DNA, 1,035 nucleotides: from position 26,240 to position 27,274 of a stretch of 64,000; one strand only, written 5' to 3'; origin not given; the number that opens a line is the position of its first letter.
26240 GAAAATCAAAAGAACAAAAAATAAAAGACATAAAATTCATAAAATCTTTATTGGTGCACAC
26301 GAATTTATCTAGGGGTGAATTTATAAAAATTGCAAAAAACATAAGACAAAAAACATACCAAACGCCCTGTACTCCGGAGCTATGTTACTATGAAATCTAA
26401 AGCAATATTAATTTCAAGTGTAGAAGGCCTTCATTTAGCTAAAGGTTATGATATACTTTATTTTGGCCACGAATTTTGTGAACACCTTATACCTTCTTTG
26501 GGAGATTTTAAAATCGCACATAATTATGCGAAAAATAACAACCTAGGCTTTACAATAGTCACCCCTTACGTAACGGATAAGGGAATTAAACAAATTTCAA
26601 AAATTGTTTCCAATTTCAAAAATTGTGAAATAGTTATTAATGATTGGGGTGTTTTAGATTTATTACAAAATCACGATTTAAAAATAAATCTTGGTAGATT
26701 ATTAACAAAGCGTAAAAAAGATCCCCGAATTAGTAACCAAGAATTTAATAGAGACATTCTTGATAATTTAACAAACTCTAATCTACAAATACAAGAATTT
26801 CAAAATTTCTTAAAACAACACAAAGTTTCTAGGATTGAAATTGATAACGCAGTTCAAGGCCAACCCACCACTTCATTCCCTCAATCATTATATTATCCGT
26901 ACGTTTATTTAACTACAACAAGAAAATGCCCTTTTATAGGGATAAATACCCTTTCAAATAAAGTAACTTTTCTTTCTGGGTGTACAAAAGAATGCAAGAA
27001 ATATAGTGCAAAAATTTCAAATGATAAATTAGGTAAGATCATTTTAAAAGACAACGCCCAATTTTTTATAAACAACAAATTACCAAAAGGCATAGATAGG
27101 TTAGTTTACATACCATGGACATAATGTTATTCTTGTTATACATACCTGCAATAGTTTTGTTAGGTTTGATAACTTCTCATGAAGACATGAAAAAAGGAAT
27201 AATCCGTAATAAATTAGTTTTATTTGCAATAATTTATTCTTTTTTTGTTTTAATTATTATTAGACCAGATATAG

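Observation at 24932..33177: Compact island combining a U32 pair, an A24 prepilin peptidase, HxsD-like paralogs, two radical-SAM/SPASM enzymes, a His-tailed peptide and a HemN-like radical SAM: a possible archaeal HXS-type peptide-maturation system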

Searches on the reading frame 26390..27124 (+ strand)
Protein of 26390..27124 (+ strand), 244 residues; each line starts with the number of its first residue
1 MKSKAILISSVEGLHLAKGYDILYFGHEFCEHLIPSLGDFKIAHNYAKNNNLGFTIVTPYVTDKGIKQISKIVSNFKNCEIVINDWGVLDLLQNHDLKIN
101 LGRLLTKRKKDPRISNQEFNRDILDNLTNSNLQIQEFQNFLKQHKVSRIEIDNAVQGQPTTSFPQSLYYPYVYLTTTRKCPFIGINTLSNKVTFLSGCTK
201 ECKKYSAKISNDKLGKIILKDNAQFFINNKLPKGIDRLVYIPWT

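Call 3: search_protein_families(library=pfam, proteins=[window:26390-27124:+], max_evalue=0.1)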
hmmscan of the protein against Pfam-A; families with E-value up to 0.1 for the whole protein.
window:26390-27124:+ (244 aa): 0 families

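Call 4: search_protein_families(library=ncbifam, proteins=[window:26390-27124:+], max_evalue=0.1)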
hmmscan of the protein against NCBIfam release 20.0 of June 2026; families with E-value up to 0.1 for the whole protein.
window:26390-27124:+ (244 aa): 0 families

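Call 64: search_solved_structures(query=A6, max_evalue=10, show_alignments=1)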
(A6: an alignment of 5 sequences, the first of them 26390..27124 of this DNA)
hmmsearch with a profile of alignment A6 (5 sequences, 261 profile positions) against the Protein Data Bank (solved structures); distinct sequences matched with E-value up to 10: 1.
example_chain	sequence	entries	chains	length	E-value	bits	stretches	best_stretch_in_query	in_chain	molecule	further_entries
4kp3_C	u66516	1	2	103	1.1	11.9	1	98-142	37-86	RILP-like protein 2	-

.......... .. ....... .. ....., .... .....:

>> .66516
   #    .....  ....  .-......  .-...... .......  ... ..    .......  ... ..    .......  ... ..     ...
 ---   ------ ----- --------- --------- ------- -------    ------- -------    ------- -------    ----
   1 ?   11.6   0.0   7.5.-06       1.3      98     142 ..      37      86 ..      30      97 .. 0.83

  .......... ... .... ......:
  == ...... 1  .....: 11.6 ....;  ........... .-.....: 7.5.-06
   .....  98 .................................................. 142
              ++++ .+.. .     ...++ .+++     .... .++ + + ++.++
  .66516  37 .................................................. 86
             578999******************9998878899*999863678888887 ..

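Call 65: search_protein_families(library=padloc, proteins=[window:26390-27124:+], max_evalue=0.001)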
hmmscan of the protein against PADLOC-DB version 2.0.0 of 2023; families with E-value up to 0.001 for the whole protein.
window:26390-27124:+ (244 aa): 0 families

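Call 81: search_protein_representatives(protein=window:26390-27124:+)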
Query: 244 residues. Proteins with E-value up to 0.001 (for the whole library): 1325; up to 1e-10: 758; up to 1e-30: 82. The best 150 are listed.
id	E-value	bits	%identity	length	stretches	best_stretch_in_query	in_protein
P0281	1.0e-161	552.4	100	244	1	1-244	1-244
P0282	5.0e-49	183.5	44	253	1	4-242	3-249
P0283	2.5e-46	174.7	44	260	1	15-242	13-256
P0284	1.6e-45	172.0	46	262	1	4-240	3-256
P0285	1.3e-43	165.8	47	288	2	3-115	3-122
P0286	7.6e-42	160.0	44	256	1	4-239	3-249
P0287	1.3e-40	156.0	40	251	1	4-242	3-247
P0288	1.5e-40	155.7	40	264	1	3-242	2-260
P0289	1.6e-40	155.7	46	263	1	2-242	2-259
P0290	4.2e-40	154.3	42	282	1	18-242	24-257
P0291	1.3e-39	152.7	35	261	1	5-235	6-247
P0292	3.5e-39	151.3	39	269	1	4-240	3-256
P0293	6.4e-39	150.4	40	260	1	3-240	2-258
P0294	7.4e-39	150.2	42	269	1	3-230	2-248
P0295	9.6e-38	146.6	38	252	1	9-240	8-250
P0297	2.6e-37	145.1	40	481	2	4-118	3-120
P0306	1.8e-36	142.4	42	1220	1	5-242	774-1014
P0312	6.2e-36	140.6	41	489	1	16-238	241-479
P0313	8.8e-36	140.1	41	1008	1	5-233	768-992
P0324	2.9e-34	135.2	38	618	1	19-242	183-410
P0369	3.8e-30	121.7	40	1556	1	19-233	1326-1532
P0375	8.1e-30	120.6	37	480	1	18-231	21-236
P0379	1.0e-29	120.3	36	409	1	20-242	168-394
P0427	8.5e-27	110.7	35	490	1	5-242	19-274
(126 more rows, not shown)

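Call 82: search_protein_families(library=pfam, proteins=[P0306, P0313, P0312, P0297, P0324, P0369, P0379, P0282, P0375, P0427], max_evalue=0.001)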
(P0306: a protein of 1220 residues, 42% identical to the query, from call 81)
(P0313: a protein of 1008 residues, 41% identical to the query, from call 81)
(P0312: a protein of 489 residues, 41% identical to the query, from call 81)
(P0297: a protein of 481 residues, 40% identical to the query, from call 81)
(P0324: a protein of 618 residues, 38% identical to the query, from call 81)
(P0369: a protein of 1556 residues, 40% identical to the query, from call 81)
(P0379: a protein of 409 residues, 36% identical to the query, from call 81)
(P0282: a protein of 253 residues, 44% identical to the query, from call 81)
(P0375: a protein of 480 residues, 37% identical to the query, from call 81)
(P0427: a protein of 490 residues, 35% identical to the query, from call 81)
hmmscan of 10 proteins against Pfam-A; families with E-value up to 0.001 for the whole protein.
P0306 (1220 aa): 12 families
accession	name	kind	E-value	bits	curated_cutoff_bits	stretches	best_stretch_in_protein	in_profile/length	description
PF00534.26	Glycos_transf_1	-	1.5e-21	77.1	26.4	1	570-741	10-169/172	Glycosyl transferases group 1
PF04055.27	Radical_SAM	-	6.8e-19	69.1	29.5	1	168-332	2-165/166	Radical SAM superfamily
PF13692.12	Glyco_trans_1_4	-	1.7e-17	64.4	27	1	577-713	3-128/142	Glycosyl transferases group 1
PF13649.12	Methyltransf_25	-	3.1e-16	60.3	27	1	1063-1153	1-97/97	Methyltransferase domain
PF08241.18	Methyltransf_11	-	5.2e-15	56.3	21.2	1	1064-1155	1-93/95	Methyltransferase domain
PF13847.12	Methyltransf_31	-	1.6e-12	47.8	27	1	1060-1165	4-117/145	Methyltransferase domain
PF08242.18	Methyltransf_12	-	1e-09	39.4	30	1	1064-1155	1-98/98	Methyltransferase domain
PF13489.12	Methyltransf_23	-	2.9e-07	30.8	27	1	1057-1165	20-124/164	Methyltransferase domain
PF02310.24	B12-binding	-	3.1e-07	30.7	32.1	0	80-148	46-116/121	B12 binding domain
PF03848.20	TehB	-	1e-06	28.8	20.4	1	1058-1151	29-126/193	Tellurite resistance protein TehB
PF05724.17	TPMT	-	4.5e-05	23.7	26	1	1025-1097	5-75/218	Thiopurine S-methyltransferase (TPMT)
PF02353.26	CMAS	-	0.00016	21.6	27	1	1052-1163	55-170/273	Mycolic acid cyclopropane synthetase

P0313 (1008 aa): 3 families
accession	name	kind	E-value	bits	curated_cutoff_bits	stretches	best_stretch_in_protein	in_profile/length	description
PF00534.26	Glycos_transf_1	-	6.8e-18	65.2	26.4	1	536-695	8-156/172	Glycosyl transferases group 1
PF13692.12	Glyco_trans_1_4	-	1.6e-13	51.6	27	1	545-693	3-135/142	Glycosyl transferases group 1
PF00535.33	Glycos_transf_2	-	3.1e-09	37.4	23.3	1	142-276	2-132/168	Glycosyl transferase family 2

P0312 (489 aa): 11 families
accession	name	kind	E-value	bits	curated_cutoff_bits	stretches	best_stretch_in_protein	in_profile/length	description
PF08241.18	Methyltransf_11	-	1e-20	74.6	21.2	1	55-147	1-94/95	Methyltransferase domain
PF13649.12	Methyltransf_25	-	1.3e-19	71.1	27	1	54-144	1-97/97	Methyltransferase domain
PF13847.12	Methyltransf_31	-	6.9e-15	55.4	27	1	51-152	4-113/145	Methyltransferase domain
PF08242.18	Methyltransf_12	-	1.3e-12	48.7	30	1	55-146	1-98/98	Methyltransferase domain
PF13489.12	Methyltransf_23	-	9.9e-11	42.1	27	1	34-151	7-119/164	Methyltransferase domain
PF05724.17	TPMT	-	1.2e-10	41.9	26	1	12-184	4-190/218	Thiopurine S-methyltransferase (TPMT)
PF03848.20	TehB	-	2.5e-07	30.8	20.4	1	51-92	31-72/193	Tellurite resistance protein TehB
PF01209.24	Ubie_methyltran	-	2.8e-07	30.6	20.1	1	37-152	36-155/233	ubiE/COQ5 methyltransferase family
PF05148.21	Methyltransf_8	-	2.2e-06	28.1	27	1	31-148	55-156/219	Hypothetical methyltransferase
PF02353.26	CMAS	-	6.7e-06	26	27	1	52-155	64-171/273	Mycolic acid cyclopropane synthetase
PF05175.20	MTS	-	6.4e-05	23.1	23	1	39-100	23-88/170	Methyltransferase small domain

P0297 (481 aa): 8 families
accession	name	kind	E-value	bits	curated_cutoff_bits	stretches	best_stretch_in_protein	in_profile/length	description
PF08241.18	Methyltransf_11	-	3.5e-16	60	21.2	1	326-419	1-95/95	Methyltransferase domain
PF13649.12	Methyltransf_25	-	2.4e-15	57.4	27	1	326-415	2-97/97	Methyltransferase domain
PF13847.12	Methyltransf_31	-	3.4e-12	46.7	27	1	322-423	4-113/145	Methyltransferase domain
PF08242.18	Methyltransf_12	-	1.2e-07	32.8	30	1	326-417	1-98/98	Methyltransferase domain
PF13489.12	Methyltransf_23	-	2.5e-07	31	27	1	320-425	21-122/164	Methyltransferase domain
PF05724.17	TPMT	-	1.5e-05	25.2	26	1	288-363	6-81/218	Thiopurine S-methyltransferase (TPMT)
PF03848.20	TehB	-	5.8e-05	23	20.4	1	317-381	26-90/193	Tellurite resistance protein TehB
PF20922.3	Anamorsin_N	-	0.00091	19.4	27.1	0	370-419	39-87/163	Anamorsin, N-terminal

P0324 (618 aa): 9 families
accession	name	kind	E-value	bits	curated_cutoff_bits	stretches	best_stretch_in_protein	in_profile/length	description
PF13649.12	Methyltransf_25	-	1.3e-13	51.9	27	1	465-554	2-97/97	Methyltransferase domain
PF13847.12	Methyltransf_31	-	3.6e-13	49.9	27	1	459-562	2-113/145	Methyltransferase domain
PF08241.18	Methyltransf_11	-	8.2e-13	49.3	21.2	1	465-558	1-95/95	Methyltransferase domain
PF08242.18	Methyltransf_12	-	1.9e-12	48.2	30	1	465-556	1-98/98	Methyltransferase domain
PF13489.12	Methyltransf_23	-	2e-12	47.6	27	1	451-568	11-125/164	Methyltransferase domain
PF05724.17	TPMT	-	4.4e-07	30.2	26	1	446-565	23-162/218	Thiopurine S-methyltransferase (TPMT)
PF02353.26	CMAS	-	2.7e-06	27.3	27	1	451-565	53-171/273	Mycolic acid cyclopropane synthetase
PF03848.20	TehB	-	1.5e-05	24.9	20.4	1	458-572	28-147/193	Tellurite resistance protein TehB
PF05175.20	MTS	-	0.0008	19.5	23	0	459-558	30-138/170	Methyltransferase small domain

P0369 (1556 aa): 7 families
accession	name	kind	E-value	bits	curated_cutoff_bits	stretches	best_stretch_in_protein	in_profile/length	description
PF00535.33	Glycos_transf_2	-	2.5e-34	119.1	23.3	2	337-433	13-109/168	Glycosyl transferase family 2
PF00534.26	Glycos_transf_1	-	6.4e-21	75.1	26.4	1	1078-1250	12-171/172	Glycosyl transferases group 1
PF13692.12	Glyco_trans_1_4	-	3.8e-16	60.1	27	1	1083-1229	3-133/142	Glycosyl transferases group 1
PF13641.12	Glyco_tranf_2_3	-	2.7e-09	37.8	27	0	335-424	14-107/230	Glycosyltransferase like family 2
PF13712.12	Glyco_tranf_2_5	-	1.7e-07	31.7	27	0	15-72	30-88/210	Glycosyltransferase like family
PF13632.12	Glyco_trans_2_3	-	4e-06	27.2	27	0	42-161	2-133/198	Glycosyl transferase family group 2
PF19498.4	DUF6033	-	0.00024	21.5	25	1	712-763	5-56/205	Protein of unknown function (DUF6033)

P0379 (409 aa): 0 families

P0282 (253 aa): 0 families

P0375 (480 aa): 8 families
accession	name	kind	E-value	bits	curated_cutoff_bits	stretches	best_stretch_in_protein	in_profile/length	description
PF08241.18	Methyltransf_11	-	2.9e-19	69.9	21.2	1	306-399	1-95/95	Methyltransferase domain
PF13649.12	Methyltransf_25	-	4.4e-18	66.2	27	1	306-395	2-97/97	Methyltransferase domain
PF13847.12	Methyltransf_31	-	6.4e-11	42.6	27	1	303-403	5-113/145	Methyltransferase domain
PF08242.18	Methyltransf_12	-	1.9e-07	32.1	30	1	306-397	1-98/98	Methyltransferase domain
PF13489.12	Methyltransf_23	-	4.7e-07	30.1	27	1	297-405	18-122/164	Methyltransferase domain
PF05724.17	TPMT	-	3.4e-05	24.1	26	0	275-418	14-171/218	Thiopurine S-methyltransferase (TPMT)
PF03848.20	TehB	-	8.7e-05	22.5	20.4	1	303-340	32-69/193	Tellurite resistance protein TehB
PF01209.24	Ubie_methyltran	-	0.00065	19.6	20.1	0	300-408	46-160/233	ubiE/COQ5 methyltransferase family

P0427 (490 aa): 10 families
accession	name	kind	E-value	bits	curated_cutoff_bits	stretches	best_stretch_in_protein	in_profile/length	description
PF13649.12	Methyltransf_25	-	2.1e-21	76.8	27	1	331-421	1-97/97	Methyltransferase domain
PF08241.18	Methyltransf_11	-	4.6e-21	75.7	21.2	1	332-424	1-94/95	Methyltransferase domain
PF05724.17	TPMT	-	4.2e-12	46.6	26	1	289-467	4-185/218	Thiopurine S-methyltransferase (TPMT)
PF08242.18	Methyltransf_12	-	8.7e-12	46.1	30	1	332-422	1-97/98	Methyltransferase domain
PF13847.12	Methyltransf_31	-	7.5e-11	42.3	27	1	330-425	6-109/145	Methyltransferase domain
PF13489.12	Methyltransf_23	-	1.3e-09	38.5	27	1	315-450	11-132/164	Methyltransferase domain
PF02353.26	CMAS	-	6.4e-05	22.8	27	1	330-425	65-164/273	Mycolic acid cyclopropane synthetase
PF03141.22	Methyltransf_29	-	0.00013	21.1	23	1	330-425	120-217/506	Putative S-adenosyl-L-methionine-dependent methyltransferase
PF01209.24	Ubie_methyltran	-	0.00019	21.3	20.1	1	330-451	50-178/233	ubiE/COQ5 methyltransferase family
PF03848.20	TehB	-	0.00071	19.5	20.4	0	330-367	33-70/193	Tellurite resistance protein TehB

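Call 90: predict_structure(alignment_id=A7)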
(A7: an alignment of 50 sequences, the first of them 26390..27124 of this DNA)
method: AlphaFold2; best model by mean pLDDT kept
length: 244 residues; sequences in the alignment: 50
mean_pLDDT: 93.5   pTM: 0.91
mean pLDDT of the five models: 93.5, 93.4, 93.3, 92.8, 92.1
residues with pLDDT >= 90: 202; 70-90: 33; 50-70: 9; < 50: 0
segments of 3 or more residues with pLDDT < 50: none
pLDDT, mean of each block of 10 residues (from residue 1): 94 98 98 98 98 98 98 98 98 97 94 81 90 97 98 94 98 93 81 73 93 90 95 96 86
secondary structure, 60 per line:
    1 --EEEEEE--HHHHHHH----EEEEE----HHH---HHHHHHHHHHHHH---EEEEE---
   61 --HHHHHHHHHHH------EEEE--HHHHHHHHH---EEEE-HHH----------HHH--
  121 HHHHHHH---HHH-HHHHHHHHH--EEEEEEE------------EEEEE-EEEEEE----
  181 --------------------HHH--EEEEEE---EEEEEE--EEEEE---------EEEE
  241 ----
elements in order: E3-8 H11-17 E22-26 H37-49 E53-57 H63-73 E80-83 H86-94 E98-101 H121-127 H135-143 E146-152 E165-169 E171-176 E206-211 E215-220 E223-227 E237-240
